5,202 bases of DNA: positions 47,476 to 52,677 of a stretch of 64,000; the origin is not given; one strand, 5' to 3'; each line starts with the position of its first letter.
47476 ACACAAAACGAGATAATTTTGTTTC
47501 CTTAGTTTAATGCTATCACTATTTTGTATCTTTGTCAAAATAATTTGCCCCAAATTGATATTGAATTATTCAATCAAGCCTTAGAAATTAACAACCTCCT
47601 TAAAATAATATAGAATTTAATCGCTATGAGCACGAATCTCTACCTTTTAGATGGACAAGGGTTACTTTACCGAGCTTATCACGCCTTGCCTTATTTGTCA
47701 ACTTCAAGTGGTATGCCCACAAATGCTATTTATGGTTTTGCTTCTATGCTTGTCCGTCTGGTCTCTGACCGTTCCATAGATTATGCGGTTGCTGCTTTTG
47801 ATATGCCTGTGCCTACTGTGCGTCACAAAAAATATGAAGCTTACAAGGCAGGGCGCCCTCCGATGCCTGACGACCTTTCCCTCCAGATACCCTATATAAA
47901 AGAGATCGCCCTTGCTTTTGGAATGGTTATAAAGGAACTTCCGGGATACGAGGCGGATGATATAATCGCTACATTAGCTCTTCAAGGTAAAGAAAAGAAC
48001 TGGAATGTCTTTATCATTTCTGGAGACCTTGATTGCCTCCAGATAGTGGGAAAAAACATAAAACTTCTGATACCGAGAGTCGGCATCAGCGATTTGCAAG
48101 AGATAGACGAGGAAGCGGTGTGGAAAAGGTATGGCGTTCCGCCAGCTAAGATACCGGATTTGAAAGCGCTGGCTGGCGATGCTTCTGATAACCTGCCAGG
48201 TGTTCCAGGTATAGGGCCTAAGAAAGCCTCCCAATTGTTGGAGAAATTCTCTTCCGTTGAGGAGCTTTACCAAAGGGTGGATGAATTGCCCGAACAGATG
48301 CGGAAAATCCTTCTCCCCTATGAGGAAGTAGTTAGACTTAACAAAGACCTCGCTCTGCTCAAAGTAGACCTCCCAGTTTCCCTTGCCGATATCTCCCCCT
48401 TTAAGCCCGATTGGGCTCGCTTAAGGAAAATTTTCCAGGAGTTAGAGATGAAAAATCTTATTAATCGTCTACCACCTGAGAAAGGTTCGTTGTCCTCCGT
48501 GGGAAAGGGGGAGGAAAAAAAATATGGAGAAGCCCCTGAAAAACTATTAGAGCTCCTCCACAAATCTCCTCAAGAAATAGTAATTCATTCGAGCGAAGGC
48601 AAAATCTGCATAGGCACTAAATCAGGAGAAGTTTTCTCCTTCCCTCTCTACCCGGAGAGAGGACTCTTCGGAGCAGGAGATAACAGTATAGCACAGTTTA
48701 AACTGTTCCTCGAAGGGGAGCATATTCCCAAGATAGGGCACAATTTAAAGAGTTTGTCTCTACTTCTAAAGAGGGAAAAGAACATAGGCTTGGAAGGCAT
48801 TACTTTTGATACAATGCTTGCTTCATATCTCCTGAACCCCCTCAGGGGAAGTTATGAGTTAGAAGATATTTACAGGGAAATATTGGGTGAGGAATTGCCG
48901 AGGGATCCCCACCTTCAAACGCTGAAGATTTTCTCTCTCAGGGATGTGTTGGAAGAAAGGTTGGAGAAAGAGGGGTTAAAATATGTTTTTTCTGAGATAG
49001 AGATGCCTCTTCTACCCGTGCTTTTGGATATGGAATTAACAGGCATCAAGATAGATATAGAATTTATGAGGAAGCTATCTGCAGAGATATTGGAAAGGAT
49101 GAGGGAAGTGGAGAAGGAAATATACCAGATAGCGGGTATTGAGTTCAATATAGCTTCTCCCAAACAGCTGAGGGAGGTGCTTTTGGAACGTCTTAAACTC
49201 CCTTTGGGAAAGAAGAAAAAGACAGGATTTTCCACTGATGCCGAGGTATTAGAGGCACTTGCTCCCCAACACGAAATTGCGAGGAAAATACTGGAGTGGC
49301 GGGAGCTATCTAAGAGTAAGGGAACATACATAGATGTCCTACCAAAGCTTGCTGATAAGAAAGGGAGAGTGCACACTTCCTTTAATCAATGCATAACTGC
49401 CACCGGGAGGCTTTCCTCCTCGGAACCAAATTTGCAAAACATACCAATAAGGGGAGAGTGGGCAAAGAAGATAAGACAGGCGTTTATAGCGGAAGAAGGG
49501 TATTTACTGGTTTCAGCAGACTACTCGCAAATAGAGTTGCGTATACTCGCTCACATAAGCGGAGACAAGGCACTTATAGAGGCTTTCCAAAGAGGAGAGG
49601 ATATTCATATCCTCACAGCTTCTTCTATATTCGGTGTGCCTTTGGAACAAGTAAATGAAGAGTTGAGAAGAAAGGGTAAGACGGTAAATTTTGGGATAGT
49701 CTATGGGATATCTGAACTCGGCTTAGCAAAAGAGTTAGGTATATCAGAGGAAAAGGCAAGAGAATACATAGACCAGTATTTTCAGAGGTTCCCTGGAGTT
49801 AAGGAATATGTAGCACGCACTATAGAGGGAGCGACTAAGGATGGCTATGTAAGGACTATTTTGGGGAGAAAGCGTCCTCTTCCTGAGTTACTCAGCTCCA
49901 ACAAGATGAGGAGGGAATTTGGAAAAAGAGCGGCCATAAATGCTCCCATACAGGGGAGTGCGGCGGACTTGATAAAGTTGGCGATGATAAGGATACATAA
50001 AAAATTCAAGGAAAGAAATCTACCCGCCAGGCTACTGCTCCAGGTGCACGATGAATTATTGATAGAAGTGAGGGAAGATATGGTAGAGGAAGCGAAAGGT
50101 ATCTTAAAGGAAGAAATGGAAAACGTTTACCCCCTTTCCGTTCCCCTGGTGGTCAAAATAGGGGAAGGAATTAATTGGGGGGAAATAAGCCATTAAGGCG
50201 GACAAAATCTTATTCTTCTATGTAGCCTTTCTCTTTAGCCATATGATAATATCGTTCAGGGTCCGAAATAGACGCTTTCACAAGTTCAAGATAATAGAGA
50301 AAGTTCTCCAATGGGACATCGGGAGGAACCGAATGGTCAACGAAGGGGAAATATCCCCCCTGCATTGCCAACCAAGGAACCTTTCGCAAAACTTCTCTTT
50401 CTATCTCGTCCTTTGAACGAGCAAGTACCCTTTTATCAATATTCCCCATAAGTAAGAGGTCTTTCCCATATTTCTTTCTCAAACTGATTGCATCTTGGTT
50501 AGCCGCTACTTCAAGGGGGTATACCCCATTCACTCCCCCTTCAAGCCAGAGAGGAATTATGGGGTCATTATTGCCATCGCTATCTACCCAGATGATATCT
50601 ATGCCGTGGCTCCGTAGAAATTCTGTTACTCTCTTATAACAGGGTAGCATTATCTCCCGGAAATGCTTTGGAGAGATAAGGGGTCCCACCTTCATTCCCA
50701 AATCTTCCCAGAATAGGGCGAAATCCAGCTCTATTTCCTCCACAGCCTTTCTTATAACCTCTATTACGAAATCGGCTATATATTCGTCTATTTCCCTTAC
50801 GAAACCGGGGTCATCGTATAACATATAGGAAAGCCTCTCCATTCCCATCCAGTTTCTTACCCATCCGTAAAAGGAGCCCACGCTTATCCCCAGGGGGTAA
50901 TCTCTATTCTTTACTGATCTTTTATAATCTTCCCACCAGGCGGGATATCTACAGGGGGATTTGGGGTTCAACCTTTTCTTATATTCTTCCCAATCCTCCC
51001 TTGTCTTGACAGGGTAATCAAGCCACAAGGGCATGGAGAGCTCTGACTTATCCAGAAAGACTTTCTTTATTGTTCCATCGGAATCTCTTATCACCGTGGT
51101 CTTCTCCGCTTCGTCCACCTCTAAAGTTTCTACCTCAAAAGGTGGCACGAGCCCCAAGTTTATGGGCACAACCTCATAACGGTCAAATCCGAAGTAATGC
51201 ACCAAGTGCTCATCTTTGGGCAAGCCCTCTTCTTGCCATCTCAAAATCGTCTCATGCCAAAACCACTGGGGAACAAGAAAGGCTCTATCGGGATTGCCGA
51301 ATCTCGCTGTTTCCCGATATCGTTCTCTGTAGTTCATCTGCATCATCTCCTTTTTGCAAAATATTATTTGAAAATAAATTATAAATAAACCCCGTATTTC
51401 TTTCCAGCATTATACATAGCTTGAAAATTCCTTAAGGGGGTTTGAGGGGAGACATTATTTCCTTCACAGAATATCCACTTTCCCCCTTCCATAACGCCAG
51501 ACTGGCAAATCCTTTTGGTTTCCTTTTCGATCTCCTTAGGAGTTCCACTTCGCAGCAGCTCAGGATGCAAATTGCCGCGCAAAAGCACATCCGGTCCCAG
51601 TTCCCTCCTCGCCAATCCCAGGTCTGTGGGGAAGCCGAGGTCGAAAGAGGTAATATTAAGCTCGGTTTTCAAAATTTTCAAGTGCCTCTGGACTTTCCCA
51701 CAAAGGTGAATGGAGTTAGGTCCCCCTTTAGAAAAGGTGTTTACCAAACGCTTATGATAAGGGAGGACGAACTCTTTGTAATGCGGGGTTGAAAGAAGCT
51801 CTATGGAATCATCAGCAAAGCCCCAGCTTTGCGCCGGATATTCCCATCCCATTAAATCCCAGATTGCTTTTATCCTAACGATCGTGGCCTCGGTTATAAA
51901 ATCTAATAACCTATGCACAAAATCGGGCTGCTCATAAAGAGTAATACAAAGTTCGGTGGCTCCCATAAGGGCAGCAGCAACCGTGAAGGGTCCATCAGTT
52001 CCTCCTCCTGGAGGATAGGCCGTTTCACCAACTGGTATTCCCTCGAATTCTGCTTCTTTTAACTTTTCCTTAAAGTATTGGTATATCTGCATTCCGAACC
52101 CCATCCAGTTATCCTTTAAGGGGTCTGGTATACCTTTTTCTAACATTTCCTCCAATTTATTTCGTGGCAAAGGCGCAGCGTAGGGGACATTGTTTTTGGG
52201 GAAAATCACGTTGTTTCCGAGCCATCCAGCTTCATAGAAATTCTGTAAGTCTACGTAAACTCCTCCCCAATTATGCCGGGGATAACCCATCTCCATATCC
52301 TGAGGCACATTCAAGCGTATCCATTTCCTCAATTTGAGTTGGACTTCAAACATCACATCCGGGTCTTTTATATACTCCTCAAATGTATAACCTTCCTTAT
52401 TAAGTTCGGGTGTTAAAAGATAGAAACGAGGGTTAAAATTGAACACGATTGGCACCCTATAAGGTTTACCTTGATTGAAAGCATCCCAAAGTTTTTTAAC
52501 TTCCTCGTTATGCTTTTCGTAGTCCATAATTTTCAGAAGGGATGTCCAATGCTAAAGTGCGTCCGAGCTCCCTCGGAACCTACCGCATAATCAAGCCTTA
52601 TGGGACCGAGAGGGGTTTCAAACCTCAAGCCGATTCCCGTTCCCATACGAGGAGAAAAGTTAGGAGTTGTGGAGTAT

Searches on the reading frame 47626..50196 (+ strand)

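Call 44: search_protein_families(library=pfam, proteins=[window:47626-50196:+], max_evalue=0.00001)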
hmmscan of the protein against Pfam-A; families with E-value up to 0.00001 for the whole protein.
window:47626-50196:+ (856 aa): 4 families
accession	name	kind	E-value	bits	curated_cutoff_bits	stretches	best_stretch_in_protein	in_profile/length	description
PF00476.26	DNA_pol_A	-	3.1e-163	543.6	34.3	1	480-853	3-381/381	DNA polymerase family A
PF02739.22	5_3_exonuc_N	-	5.8e-52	176.1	34.3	1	5-170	2-164/164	5'-3' exonuclease, N-terminal resolvase-like domain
PF01367.25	5_3_exonuc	-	5.2e-25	88.2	40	1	171-253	1-84/97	5'-3' exonuclease, C-terminal SAM fold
PF22619.2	DNA_polI_exo1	-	1e-09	38.8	27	1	356-419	38-100/140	DNA polymerase I, ribonuclease H-like domain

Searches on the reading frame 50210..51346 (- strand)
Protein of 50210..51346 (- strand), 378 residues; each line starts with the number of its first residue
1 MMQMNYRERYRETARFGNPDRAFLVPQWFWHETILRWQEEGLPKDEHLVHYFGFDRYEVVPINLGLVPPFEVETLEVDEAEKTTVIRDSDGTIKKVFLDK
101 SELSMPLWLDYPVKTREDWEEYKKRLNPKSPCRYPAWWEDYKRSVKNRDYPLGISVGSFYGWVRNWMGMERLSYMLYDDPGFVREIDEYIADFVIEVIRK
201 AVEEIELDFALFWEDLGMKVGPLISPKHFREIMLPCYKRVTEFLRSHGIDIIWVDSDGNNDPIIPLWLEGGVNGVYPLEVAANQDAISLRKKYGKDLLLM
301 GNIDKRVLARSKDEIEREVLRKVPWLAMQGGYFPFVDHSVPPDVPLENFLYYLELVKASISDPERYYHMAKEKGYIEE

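Call 44: search_protein_families(library=pfam, proteins=[window:50210-51346:-], max_evalue=0.00001)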
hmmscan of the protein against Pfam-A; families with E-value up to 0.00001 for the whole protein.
window:50210-51346:- (378 aa): 1 family
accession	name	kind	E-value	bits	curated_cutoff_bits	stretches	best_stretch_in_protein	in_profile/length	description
PF01208.23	URO-D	-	1.3e-16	61.1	23.9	1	149-357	136-344/346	Uroporphyrinogen decarboxylase (URO-D)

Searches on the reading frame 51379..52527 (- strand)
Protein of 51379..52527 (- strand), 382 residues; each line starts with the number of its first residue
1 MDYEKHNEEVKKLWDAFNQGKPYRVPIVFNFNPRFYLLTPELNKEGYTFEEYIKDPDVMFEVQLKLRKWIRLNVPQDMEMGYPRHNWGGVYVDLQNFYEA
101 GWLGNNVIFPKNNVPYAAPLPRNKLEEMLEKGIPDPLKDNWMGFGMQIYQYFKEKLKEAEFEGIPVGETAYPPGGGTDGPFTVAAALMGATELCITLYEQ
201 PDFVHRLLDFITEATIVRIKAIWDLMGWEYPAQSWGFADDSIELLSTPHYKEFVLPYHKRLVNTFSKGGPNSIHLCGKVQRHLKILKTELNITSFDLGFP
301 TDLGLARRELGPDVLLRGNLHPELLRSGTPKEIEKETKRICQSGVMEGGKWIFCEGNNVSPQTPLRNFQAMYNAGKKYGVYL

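Call 44: search_protein_families(library=pfam, proteins=[window:51379-52527:-], max_evalue=0.00001)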
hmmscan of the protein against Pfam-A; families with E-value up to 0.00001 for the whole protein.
window:51379-52527:- (382 aa): 1 family
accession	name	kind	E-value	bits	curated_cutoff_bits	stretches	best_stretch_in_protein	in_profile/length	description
PF01208.23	URO-D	-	1.6e-41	143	23.9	1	101-378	79-346/346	Uroporphyrinogen decarboxylase (URO-D)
